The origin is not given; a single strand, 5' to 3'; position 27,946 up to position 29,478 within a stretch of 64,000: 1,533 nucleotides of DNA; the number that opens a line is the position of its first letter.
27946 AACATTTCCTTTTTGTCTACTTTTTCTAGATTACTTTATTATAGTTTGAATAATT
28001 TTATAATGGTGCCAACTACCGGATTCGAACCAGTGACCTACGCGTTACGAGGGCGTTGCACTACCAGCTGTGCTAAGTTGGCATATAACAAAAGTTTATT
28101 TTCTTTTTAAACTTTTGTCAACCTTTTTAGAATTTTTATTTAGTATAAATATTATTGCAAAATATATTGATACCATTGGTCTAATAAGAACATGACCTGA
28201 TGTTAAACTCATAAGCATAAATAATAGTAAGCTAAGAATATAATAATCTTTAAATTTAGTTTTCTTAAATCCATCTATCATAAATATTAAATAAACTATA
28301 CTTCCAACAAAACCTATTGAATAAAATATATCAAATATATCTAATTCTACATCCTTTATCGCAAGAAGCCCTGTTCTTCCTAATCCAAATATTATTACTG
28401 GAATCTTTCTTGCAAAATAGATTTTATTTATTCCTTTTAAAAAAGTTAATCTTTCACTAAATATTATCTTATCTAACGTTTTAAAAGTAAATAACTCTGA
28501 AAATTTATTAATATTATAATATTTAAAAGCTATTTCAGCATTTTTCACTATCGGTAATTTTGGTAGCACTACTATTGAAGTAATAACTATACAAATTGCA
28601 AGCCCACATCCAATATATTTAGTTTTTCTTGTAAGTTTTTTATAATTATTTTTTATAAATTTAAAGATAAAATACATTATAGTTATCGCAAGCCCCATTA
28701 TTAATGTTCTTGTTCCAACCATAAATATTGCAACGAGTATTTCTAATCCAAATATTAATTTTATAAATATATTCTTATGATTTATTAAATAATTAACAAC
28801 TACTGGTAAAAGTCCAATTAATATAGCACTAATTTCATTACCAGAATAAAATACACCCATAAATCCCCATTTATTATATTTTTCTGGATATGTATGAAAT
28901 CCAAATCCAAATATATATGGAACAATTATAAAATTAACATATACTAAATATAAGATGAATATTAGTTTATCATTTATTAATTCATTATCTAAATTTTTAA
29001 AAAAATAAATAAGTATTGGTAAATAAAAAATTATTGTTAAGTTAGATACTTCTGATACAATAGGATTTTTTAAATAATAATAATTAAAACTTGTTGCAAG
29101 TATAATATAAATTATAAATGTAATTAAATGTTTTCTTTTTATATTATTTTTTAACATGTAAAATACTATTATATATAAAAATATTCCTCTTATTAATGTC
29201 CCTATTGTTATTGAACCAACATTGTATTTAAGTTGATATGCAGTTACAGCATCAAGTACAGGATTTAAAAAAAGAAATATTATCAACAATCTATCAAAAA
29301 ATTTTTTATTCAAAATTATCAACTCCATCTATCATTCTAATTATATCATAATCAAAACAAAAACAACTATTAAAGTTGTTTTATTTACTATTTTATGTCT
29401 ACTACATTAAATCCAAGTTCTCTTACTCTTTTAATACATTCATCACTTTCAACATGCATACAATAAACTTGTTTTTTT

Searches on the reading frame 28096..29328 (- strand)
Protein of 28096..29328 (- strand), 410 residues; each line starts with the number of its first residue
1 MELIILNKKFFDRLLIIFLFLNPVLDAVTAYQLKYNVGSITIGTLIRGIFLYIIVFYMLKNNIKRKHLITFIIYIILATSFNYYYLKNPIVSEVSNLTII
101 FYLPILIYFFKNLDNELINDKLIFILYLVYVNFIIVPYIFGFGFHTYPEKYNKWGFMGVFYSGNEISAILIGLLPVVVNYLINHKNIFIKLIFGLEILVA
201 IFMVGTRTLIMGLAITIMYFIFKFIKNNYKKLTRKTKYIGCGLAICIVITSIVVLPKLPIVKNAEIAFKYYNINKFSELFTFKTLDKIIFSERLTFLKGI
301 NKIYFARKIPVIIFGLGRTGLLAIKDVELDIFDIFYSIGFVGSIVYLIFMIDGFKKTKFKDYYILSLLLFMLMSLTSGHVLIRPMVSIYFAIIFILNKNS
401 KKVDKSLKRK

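Call 8: search_protein_families(library=pfam, proteins=[window:28096-29328:-], max_evalue=0.01)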
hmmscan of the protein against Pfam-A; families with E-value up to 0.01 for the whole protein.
window:28096-29328:- (410 aa): 1 family
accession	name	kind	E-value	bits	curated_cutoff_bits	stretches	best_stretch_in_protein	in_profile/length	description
PF13425.11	O-antigen_lig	-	2.4e-31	109.5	31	2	9-275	2-288/462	O-antigen ligase like membrane protein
